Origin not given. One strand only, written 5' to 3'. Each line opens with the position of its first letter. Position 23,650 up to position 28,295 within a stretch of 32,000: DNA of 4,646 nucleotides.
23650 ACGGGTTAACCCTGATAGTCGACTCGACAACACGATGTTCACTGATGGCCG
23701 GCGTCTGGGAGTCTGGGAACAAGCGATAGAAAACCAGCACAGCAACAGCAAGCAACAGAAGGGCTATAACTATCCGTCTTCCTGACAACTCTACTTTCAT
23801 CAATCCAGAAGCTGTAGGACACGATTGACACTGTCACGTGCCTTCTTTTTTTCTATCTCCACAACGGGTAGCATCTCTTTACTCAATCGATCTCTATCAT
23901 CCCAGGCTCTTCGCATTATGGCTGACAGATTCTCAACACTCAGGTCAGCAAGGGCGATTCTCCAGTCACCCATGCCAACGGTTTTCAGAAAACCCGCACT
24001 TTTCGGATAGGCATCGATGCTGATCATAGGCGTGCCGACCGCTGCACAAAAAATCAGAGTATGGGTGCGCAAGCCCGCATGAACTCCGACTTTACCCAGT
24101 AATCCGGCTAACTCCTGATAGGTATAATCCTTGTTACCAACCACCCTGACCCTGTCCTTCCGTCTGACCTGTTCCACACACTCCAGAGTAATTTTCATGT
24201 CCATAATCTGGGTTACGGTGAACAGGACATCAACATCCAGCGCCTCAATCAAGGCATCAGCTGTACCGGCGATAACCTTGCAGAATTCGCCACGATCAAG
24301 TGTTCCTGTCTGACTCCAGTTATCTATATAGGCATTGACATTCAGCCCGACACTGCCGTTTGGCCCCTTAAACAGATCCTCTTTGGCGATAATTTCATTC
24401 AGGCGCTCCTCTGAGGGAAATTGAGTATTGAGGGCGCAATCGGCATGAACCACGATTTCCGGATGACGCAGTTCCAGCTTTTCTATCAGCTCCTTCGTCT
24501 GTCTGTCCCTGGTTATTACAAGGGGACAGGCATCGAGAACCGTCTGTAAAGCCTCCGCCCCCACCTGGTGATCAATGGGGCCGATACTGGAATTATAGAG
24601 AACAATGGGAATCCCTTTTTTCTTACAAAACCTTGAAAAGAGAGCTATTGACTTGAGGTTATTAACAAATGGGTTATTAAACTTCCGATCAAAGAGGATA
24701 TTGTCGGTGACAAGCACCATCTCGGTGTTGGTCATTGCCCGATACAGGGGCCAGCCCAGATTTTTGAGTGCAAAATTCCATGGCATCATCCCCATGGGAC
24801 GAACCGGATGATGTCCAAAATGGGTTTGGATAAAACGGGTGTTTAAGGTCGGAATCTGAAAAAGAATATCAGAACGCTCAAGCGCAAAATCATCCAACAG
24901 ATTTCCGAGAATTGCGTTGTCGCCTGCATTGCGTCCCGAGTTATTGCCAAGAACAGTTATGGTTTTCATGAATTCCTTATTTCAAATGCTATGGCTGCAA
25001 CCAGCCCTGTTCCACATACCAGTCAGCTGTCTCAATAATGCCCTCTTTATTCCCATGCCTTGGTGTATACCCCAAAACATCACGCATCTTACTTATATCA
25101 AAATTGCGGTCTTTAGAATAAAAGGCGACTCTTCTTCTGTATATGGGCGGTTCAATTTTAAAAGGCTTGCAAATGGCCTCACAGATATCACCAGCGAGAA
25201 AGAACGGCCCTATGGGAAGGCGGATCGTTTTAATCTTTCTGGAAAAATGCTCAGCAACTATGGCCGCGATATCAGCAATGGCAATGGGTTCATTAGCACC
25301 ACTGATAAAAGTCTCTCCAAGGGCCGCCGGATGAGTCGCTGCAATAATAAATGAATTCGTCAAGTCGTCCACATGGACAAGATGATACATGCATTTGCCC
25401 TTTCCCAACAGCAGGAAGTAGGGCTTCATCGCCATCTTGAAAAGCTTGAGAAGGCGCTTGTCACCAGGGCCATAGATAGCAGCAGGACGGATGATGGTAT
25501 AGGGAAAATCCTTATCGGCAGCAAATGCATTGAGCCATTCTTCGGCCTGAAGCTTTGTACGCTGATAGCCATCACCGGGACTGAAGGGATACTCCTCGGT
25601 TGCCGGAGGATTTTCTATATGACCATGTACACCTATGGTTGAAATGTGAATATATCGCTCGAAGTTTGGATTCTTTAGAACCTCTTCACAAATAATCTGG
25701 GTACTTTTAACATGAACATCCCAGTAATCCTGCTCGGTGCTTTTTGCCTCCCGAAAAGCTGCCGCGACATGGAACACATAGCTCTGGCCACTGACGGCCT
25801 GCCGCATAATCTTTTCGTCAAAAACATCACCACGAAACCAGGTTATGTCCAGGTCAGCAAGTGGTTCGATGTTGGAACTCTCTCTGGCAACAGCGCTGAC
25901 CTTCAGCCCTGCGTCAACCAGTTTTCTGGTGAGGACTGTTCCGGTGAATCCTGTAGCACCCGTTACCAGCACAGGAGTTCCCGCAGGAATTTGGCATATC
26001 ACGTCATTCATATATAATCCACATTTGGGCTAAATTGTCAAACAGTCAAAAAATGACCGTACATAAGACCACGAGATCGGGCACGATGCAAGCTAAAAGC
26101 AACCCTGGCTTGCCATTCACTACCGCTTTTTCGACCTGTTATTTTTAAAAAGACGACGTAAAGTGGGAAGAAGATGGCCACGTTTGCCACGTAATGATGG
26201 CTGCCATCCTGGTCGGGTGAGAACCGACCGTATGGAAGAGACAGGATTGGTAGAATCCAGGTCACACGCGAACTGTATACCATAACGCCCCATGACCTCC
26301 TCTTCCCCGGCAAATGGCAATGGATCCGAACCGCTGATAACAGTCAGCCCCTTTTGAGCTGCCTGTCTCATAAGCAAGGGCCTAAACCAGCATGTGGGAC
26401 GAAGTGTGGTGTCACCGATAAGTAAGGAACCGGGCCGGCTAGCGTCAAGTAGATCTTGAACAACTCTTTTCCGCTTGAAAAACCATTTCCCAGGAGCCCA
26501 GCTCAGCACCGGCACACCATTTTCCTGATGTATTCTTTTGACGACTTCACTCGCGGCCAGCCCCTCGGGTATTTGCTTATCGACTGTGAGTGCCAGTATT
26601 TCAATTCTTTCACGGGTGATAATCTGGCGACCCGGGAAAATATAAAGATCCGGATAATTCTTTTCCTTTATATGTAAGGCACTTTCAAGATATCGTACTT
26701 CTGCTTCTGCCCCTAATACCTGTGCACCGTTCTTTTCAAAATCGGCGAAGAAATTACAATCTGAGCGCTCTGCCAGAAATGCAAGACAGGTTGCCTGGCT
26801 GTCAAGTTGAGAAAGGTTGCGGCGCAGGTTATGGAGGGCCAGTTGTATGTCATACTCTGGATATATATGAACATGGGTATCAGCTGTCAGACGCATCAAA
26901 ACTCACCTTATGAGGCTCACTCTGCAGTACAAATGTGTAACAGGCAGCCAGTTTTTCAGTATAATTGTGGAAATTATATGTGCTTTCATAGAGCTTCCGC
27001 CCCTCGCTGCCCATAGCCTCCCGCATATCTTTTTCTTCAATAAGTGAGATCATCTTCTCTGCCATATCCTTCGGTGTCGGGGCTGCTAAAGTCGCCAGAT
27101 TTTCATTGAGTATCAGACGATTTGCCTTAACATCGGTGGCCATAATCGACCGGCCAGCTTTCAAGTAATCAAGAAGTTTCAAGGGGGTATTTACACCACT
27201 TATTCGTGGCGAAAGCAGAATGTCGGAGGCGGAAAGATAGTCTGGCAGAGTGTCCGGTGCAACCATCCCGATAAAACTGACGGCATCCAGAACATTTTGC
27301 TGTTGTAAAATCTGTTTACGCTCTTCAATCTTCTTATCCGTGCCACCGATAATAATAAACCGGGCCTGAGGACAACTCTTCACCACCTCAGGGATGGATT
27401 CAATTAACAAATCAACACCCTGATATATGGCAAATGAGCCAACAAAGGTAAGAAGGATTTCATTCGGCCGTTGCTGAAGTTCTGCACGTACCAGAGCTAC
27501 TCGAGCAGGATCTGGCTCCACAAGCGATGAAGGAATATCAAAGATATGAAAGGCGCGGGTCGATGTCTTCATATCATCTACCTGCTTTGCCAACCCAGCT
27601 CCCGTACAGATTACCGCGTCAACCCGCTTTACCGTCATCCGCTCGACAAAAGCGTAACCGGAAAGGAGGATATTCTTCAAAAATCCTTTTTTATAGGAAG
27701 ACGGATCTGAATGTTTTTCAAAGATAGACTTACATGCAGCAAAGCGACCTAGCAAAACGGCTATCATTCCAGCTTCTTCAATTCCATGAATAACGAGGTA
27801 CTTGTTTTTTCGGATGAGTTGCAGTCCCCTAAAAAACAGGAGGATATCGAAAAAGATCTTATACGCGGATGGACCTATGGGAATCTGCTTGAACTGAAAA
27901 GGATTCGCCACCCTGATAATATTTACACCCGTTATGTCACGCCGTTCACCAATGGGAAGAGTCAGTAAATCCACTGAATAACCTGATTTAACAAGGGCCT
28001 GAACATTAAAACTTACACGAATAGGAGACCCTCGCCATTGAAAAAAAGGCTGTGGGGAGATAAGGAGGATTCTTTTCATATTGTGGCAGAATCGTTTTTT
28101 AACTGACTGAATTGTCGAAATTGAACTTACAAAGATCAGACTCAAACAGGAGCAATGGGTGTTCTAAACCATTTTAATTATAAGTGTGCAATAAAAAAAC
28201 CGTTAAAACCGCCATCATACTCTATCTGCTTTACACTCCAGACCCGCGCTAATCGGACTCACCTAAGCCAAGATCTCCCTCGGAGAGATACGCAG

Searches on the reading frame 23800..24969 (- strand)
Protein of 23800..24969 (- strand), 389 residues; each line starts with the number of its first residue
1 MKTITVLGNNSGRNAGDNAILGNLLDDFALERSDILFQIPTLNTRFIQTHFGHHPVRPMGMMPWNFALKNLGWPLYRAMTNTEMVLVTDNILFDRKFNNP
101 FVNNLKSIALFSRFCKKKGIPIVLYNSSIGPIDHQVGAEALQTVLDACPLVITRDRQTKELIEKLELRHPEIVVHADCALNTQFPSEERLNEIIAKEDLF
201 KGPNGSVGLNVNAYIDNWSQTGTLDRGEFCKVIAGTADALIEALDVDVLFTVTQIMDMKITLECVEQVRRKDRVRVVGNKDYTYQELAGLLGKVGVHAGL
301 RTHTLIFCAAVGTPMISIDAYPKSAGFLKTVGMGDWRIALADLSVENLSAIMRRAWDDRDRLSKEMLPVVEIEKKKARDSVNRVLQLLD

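Call 40: search_protein_families(library=pfam, proteins=[window:23800-24969:-], max_evalue=0.001)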
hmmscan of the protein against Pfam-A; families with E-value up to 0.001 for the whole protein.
window:23800-24969:- (389 aa): 1 family
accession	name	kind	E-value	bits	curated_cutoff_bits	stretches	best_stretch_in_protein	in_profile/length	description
PF04230.19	PS_pyruv_trans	-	1.7e-13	51.6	25.3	1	104-319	80-277/280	Polysaccharide pyruvyl transferase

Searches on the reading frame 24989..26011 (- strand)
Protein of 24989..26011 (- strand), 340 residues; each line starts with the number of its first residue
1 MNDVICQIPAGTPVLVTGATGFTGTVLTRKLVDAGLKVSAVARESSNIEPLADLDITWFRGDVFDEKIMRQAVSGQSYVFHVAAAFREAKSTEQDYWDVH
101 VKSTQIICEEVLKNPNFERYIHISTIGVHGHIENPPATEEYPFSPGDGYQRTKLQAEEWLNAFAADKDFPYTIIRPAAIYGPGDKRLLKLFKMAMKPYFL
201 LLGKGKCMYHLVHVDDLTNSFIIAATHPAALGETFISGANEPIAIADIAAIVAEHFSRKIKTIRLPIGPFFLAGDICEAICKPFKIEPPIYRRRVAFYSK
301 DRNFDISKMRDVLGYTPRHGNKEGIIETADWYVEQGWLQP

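Call 40: search_protein_families(library=pfam, proteins=[window:24989-26011:-], max_evalue=0.001)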
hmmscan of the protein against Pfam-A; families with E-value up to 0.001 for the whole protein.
window:24989-26011:- (340 aa): 8 families
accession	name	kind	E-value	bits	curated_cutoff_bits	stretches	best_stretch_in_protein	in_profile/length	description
PF01370.27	Epimerase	-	1.7e-34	119.7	20.9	1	14-231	1-231/240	NAD dependent epimerase/dehydratase family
PF01073.25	3Beta_HSD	-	4e-22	79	22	1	15-226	1-230/280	3-beta hydroxysteroid dehydrogenase/isomerase family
PF16363.11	GDP_Man_Dehyd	-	4.6e-19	69.5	27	1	15-326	1-330/332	GDP-mannose 4,6 dehydratase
PF13460.12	NAD_binding_10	-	4.6e-19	69.4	27.2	1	18-180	1-147/184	NAD(P)H-binding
PF07993.18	NAD_binding_4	-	1e-13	51.5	20.1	1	70-195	83-223/258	Male sterility protein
PF05368.20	NmrA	-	1.9e-10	41.2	27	1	14-86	5-79/298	NmrA-like family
PF04321.23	RmlD_sub_bind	-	5.6e-09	35.9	27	1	14-190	3-162/287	RmlD substrate binding domain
PF02719.21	Polysacc_synt_2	-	3e-05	23.8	20.2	0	14-125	1-128/293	Polysaccharide biosynthesis protein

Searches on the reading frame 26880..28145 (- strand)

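Call 40: search_protein_families(library=pfam, proteins=[window:26880-28145:-], max_evalue=0.001)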
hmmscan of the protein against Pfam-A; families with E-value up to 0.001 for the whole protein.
window:26880-28145:- (421 aa): 5 families
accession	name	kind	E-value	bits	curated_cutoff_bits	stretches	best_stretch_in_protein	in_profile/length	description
PF13692.12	Glyco_trans_1_4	-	3.3e-21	76.5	27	1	231-370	3-141/142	Glycosyl transferases group 1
PF00534.26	Glycos_transf_1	-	5.6e-20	72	26.4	1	220-384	6-171/172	Glycosyl transferases group 1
PF13524.12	Glyco_trans_1_2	-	4.4e-07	30.4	25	1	256-398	10-141/144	Glycosyl transferase-like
PF13439.12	Glyco_transf_4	-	1.6e-06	28.7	28.5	1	49-191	13-150/170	Glycosyltransferase Family 4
PF13579.12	Glyco_trans_4_4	-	3.1e-06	28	29.7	1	48-191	11-144/158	Glycosyl transferase 4-like domain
